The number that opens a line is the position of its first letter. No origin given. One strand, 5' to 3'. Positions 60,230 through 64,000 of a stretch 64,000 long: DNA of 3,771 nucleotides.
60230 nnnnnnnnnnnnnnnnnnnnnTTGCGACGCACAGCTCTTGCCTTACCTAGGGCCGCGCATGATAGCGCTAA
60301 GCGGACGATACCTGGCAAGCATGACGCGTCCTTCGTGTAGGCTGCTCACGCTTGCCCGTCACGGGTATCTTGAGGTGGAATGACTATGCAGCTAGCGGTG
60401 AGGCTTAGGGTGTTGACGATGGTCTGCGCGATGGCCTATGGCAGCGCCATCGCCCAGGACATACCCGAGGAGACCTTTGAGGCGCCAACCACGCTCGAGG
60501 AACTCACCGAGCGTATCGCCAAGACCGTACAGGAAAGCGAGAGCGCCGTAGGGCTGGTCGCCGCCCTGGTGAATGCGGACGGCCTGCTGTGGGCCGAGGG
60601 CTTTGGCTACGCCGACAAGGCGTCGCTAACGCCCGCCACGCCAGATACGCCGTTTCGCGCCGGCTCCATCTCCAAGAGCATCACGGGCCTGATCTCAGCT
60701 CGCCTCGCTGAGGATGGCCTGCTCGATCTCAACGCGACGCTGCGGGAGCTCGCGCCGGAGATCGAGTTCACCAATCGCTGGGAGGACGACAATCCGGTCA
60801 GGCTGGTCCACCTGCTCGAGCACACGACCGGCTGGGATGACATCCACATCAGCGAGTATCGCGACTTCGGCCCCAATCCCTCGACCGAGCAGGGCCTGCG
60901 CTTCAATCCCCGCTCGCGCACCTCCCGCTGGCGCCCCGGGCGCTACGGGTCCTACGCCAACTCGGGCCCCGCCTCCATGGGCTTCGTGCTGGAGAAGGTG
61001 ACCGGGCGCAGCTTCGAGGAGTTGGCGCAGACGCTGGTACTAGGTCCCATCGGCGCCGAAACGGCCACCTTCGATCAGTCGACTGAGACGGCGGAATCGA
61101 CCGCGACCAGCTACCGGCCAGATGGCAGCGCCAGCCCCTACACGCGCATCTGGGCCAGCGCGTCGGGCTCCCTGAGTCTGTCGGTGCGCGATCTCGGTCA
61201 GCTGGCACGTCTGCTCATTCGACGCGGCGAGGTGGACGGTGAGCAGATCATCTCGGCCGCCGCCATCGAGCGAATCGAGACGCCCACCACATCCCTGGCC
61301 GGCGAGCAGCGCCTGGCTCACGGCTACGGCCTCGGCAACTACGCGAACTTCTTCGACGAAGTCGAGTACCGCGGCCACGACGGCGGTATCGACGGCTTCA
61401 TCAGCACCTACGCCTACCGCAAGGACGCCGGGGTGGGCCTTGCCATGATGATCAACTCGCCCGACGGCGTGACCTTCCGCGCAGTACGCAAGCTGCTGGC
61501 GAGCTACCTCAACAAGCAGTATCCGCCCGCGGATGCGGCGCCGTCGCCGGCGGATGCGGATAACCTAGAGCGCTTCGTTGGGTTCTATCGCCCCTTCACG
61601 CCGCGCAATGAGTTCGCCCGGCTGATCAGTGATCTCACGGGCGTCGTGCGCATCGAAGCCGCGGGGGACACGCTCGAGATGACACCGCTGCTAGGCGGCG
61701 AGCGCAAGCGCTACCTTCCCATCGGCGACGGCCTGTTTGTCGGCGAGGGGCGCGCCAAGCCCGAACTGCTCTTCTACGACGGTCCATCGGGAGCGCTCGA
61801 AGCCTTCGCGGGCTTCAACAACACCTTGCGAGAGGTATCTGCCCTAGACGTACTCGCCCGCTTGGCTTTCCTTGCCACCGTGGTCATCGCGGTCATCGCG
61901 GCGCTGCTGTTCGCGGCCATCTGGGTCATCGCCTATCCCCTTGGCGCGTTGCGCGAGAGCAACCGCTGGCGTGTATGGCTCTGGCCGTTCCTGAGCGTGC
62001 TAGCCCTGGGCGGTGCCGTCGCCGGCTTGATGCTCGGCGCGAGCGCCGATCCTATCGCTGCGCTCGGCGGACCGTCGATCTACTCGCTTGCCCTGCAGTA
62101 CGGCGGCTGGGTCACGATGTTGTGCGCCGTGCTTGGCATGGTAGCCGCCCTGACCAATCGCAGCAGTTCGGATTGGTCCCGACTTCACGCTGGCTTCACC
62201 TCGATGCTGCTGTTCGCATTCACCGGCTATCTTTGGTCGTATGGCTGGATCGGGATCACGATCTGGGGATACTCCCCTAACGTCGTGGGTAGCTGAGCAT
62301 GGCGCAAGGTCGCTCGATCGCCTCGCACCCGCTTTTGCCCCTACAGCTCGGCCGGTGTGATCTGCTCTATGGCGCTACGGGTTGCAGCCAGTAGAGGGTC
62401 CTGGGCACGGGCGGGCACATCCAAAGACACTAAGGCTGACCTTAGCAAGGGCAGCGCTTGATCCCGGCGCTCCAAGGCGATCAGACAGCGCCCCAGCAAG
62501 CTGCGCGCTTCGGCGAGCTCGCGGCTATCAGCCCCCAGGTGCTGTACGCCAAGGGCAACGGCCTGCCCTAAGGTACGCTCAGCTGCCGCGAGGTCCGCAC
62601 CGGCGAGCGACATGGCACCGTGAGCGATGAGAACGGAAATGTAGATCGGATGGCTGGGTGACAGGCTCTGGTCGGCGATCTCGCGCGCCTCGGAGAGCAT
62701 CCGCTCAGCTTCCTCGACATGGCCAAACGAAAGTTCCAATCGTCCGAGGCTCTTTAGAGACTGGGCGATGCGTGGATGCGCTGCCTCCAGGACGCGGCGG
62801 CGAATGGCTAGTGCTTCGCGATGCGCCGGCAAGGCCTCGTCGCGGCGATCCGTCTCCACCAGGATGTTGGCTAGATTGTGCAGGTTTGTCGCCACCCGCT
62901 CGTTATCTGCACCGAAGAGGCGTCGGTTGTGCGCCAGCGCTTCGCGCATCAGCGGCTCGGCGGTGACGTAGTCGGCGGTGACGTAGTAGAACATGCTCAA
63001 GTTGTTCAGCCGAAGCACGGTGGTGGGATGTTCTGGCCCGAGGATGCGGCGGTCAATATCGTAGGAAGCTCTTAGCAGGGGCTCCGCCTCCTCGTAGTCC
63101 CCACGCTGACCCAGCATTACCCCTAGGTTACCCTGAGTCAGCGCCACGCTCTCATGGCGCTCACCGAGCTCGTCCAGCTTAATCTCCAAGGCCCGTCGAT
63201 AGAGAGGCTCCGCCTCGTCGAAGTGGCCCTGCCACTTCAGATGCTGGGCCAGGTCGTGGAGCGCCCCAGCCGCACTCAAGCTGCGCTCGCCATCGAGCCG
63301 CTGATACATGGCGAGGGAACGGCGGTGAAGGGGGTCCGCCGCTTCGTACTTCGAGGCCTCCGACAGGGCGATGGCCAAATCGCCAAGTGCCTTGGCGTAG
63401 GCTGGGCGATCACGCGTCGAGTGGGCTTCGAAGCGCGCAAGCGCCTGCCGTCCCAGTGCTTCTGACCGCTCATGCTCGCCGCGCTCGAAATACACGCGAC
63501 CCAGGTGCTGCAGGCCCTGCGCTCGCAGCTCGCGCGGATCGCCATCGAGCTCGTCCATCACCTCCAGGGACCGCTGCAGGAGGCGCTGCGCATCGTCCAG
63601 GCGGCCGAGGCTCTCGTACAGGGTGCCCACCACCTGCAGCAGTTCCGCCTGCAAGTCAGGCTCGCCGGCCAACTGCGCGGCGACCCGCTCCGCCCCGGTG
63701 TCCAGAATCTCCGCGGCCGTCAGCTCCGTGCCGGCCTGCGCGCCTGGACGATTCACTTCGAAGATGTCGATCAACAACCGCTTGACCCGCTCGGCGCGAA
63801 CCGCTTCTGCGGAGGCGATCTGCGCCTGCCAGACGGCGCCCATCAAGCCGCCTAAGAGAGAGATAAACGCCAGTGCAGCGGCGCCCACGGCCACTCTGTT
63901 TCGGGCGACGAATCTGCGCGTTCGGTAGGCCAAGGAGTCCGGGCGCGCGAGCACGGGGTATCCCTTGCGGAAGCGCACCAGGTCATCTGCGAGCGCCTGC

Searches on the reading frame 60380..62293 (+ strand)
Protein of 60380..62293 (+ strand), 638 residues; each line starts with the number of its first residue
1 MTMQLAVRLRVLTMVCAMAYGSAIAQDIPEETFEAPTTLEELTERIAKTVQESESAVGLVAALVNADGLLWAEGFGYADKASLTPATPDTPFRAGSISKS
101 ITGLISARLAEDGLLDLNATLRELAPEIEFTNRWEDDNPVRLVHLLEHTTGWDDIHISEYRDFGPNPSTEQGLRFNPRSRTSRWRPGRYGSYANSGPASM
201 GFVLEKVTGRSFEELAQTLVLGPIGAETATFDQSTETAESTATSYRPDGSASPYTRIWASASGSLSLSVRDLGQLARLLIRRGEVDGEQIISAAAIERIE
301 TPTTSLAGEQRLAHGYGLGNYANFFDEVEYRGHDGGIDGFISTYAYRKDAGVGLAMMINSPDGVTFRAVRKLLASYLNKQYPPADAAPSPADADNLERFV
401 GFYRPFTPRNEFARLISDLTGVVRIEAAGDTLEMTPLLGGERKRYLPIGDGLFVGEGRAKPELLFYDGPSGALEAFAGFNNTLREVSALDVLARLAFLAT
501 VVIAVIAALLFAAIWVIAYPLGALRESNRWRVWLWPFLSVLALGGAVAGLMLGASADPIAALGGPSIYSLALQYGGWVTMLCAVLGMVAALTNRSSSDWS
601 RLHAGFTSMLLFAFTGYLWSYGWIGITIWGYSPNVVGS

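Call 10: search_protein_families(library=pfam, proteins=[window:60380-62293:+], max_evalue=0.001)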
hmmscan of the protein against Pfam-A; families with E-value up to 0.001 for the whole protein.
window:60380-62293:+ (638 aa): 1 family
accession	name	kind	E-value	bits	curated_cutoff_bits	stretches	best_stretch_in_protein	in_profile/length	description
PF00144.29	Beta-lactamase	-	1.6e-43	149.6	27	1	46-371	4-321/329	Beta-lactamase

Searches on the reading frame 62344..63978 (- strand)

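Call 10: search_protein_families(library=pfam, proteins=[window:62344-63978:-], max_evalue=0.001)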
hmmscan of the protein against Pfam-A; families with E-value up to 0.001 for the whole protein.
window:62344-63978:- (545 aa): 13 families
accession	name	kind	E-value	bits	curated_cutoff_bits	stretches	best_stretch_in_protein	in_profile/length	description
PF13424.12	TPR_12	-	7.7e-63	209.1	30.1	7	236-310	2-76/77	Tetratricopeptide repeat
PF13374.12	TPR_10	-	2.5e-49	164.4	27.5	5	366-402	5-41/42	Tetratricopeptide repeat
PF24885.1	TPR_NPHP3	-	3e-39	135.3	100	3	110-229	98-217/239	Nephrocystin-3 TPR domain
PF07719.23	TPR_2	-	5.5e-20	70.2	27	0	238-266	2-30/34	Tetratricopeptide repeat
PF13176.12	TPR_7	-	8e-19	66.5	27.9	0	366-398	2-34/36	Tetratricopeptide repeat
PF00515.34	TPR_1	-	1.6e-17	62.9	27.8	0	239-266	3-30/34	Tetratricopeptide repeat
PF13181.12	TPR_8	-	1.5e-14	53.3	25.7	0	283-310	5-32/34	Tetratricopeptide repeat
PF13428.12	TPR_14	-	2e-12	46.9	23.5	0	239-265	3-29/44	Tetratricopeptide repeat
PF17874.7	TPR_MalT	-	2.7e-12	47.1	45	2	161-315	9-157/336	MalT-like TPR region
PF14559.12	TPR_19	-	1.3e-10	41.9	25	0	462-516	6-52/68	Tetratricopeptide repeat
PF13431.12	TPR_17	-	5.1e-05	23.7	24.4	0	191-214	9-32/34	Tetratricopeptide repeat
PF08631.16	SPO22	-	0.00026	21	27.5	0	123-173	47-105/274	Meiosis protein SPO22/ZIP4 like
PF07721.20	TPR_4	-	0.00043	21.1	27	0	281-304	3-26/26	Tetratricopeptide repeat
